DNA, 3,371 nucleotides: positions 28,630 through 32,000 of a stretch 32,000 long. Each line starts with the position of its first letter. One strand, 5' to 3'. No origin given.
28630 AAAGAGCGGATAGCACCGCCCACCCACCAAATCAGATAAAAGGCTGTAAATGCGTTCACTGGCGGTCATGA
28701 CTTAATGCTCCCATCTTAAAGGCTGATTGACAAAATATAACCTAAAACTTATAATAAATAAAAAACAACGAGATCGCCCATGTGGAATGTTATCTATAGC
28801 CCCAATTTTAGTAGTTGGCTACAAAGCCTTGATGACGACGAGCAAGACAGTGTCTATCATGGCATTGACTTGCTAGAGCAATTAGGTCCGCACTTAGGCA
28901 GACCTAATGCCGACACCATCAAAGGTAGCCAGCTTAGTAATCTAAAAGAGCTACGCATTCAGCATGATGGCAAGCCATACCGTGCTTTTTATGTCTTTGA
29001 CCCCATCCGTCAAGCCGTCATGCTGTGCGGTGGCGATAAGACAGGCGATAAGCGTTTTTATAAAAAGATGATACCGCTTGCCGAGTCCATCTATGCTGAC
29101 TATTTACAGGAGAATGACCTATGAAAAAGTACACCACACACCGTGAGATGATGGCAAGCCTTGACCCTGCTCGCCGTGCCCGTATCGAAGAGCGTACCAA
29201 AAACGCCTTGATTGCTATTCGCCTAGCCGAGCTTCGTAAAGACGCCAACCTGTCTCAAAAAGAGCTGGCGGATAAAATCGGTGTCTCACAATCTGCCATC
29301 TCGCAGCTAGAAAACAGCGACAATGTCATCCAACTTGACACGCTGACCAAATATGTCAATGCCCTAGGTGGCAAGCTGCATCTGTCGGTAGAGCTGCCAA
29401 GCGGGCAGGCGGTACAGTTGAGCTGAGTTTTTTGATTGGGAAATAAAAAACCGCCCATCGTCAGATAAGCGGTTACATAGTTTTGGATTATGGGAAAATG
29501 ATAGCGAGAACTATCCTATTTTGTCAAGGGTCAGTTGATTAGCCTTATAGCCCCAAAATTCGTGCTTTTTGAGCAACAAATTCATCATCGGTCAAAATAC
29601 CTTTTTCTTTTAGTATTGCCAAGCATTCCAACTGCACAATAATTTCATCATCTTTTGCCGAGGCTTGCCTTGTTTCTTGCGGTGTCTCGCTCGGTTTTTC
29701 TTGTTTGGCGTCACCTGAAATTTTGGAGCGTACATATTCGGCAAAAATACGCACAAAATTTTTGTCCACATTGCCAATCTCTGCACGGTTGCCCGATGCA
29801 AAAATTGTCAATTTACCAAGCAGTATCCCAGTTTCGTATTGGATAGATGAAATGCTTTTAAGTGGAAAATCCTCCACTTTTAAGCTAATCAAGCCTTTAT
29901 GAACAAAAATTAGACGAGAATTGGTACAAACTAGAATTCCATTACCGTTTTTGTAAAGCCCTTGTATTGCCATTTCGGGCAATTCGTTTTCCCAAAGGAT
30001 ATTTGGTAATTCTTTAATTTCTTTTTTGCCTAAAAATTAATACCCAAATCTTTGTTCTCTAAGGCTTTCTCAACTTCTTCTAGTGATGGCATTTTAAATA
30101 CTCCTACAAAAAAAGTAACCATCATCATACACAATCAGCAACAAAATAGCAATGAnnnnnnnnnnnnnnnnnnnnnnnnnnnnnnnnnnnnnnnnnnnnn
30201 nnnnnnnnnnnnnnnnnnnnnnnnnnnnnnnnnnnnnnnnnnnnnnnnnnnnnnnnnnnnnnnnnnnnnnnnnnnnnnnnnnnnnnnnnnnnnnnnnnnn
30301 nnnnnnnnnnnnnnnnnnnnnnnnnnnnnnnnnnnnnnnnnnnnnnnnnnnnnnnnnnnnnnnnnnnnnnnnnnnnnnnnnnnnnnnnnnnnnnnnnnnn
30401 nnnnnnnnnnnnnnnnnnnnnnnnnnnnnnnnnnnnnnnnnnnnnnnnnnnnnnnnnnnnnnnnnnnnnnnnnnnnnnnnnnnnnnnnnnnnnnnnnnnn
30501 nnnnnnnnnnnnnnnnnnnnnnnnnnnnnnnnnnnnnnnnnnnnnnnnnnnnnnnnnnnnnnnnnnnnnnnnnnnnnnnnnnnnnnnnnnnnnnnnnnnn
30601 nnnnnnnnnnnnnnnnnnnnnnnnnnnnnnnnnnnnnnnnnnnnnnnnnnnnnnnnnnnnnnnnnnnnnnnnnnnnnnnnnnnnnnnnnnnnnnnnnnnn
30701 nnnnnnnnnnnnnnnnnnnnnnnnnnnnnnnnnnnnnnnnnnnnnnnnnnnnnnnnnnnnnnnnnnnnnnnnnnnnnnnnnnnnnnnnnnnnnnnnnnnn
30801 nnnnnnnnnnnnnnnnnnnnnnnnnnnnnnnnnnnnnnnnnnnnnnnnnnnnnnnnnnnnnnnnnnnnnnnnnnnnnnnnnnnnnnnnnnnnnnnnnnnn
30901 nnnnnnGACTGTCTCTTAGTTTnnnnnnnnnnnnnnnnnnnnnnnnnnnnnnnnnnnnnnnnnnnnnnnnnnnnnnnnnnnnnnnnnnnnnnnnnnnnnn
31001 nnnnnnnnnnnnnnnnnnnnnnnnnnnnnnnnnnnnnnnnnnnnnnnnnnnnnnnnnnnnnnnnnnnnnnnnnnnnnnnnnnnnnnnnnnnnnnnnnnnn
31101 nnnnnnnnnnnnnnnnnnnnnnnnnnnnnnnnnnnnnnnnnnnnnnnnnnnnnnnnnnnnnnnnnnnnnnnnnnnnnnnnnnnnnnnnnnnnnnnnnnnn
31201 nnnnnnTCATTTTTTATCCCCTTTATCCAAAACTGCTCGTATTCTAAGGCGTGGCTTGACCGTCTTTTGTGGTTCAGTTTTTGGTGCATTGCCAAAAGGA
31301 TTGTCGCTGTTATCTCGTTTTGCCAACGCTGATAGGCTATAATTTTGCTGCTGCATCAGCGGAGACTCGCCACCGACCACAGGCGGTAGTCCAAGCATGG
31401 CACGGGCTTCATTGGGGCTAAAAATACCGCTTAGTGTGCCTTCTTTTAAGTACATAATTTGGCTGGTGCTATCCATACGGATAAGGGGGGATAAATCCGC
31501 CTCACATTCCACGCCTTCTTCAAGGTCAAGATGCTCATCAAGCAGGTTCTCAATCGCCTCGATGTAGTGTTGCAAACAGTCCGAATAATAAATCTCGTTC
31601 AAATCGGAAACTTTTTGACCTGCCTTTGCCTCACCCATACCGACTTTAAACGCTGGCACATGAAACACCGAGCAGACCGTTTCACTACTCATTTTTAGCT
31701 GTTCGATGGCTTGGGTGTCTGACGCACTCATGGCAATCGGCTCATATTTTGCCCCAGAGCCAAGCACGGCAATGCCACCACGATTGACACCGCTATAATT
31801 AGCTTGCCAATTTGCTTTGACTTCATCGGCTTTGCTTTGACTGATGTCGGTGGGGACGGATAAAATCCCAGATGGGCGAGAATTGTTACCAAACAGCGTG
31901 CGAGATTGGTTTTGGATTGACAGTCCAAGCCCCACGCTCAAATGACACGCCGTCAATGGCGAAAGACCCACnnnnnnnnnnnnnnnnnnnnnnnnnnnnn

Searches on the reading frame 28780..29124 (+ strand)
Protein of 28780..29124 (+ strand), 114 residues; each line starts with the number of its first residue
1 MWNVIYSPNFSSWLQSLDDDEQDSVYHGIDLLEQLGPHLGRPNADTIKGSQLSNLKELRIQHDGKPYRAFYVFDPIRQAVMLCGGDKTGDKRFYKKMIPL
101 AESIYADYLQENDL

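Call 102: search_protein_families(library=pfam, proteins=[window:28780-29124:+], max_evalue=0.001)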
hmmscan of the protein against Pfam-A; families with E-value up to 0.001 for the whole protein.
window:28780-29124:+ (114 aa): 1 family
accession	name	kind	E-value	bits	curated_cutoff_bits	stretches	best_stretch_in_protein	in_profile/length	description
PF05973.20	Gp49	-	1.9e-24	85.9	23.9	1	13-105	2-89/90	Phage derived protein Gp49-like (DUF891)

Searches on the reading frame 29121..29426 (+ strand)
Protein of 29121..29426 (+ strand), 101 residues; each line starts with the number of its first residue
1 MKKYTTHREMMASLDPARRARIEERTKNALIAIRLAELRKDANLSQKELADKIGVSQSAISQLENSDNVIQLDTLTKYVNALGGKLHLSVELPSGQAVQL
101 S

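Call 102: search_protein_families(library=pfam, proteins=[window:29121-29426:+], max_evalue=0.001)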
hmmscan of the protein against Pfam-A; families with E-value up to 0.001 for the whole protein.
window:29121-29426:+ (101 aa): 8 families
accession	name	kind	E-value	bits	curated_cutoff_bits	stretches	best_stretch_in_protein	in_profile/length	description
PF01381.28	HTH_3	-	2.7e-15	56.6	23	1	35-85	1-51/55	Helix-turn-helix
PF13560.12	HTH_31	-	2.8e-10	40.8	27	1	32-83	3-55/64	Helix-turn-helix domain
PF13744.12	HTH_37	-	6.4e-09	35.9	27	1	25-91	14-80/80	Helix-turn-helix domain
PF12844.13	HTH_19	-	1.8e-08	34.6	30.2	1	33-83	2-52/64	Helix-turn-helix domain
PF13412.12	HTH_24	-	1.4e-06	28.2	21.9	1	35-61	9-35/48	Winged helix-turn-helix DNA-binding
PF04545.22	Sigma70_r4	-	6.5e-06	26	24.1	1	37-65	14-42/50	Sigma-70, region 4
PF13404.12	HTH_AsnC-type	-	8.8e-06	25.9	27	1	35-61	9-35/42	AsnC-type helix-turn-helix domain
PF13443.12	HTH_26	-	1.9e-05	25.3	22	1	34-83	1-51/63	Cro/C1-type HTH DNA-binding domain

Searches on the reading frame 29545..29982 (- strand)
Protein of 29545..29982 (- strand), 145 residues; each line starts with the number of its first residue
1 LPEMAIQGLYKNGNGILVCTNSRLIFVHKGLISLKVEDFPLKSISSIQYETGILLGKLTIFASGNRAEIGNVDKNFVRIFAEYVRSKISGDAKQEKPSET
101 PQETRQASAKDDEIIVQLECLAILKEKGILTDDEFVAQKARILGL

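Call 102: search_protein_families(library=pfam, proteins=[window:29545-29982:-], max_evalue=0.001)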
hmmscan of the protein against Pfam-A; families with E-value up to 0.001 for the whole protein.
window:29545-29982:- (145 aa): 2 families
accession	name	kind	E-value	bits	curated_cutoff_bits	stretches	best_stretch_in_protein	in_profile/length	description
PF14470.12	bPH_3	-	1.9e-15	57.5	23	1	8-85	13-94/95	Bacterial PH domain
PF09851.14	SHOCT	-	8.2e-05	22.7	27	1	121-143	6-28/28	Short C-terminal domain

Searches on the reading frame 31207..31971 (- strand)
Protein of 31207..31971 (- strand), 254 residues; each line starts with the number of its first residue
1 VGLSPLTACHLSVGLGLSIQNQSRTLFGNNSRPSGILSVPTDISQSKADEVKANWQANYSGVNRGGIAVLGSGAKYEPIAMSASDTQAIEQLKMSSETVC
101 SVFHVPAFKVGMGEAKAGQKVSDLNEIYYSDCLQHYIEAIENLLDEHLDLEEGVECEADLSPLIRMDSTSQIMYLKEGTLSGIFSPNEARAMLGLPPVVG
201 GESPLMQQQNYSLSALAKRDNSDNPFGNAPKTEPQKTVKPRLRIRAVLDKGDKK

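Call 102: search_protein_families(library=pfam, proteins=[window:31207-31971:-], max_evalue=0.001)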
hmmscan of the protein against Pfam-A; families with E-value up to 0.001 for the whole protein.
window:31207-31971:- (254 aa): 1 family
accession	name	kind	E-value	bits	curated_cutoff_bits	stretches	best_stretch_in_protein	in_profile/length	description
PF04860.17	Phage_portal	-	3.2e-46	158.5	39.1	1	2-194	129-321/321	Phage portal protein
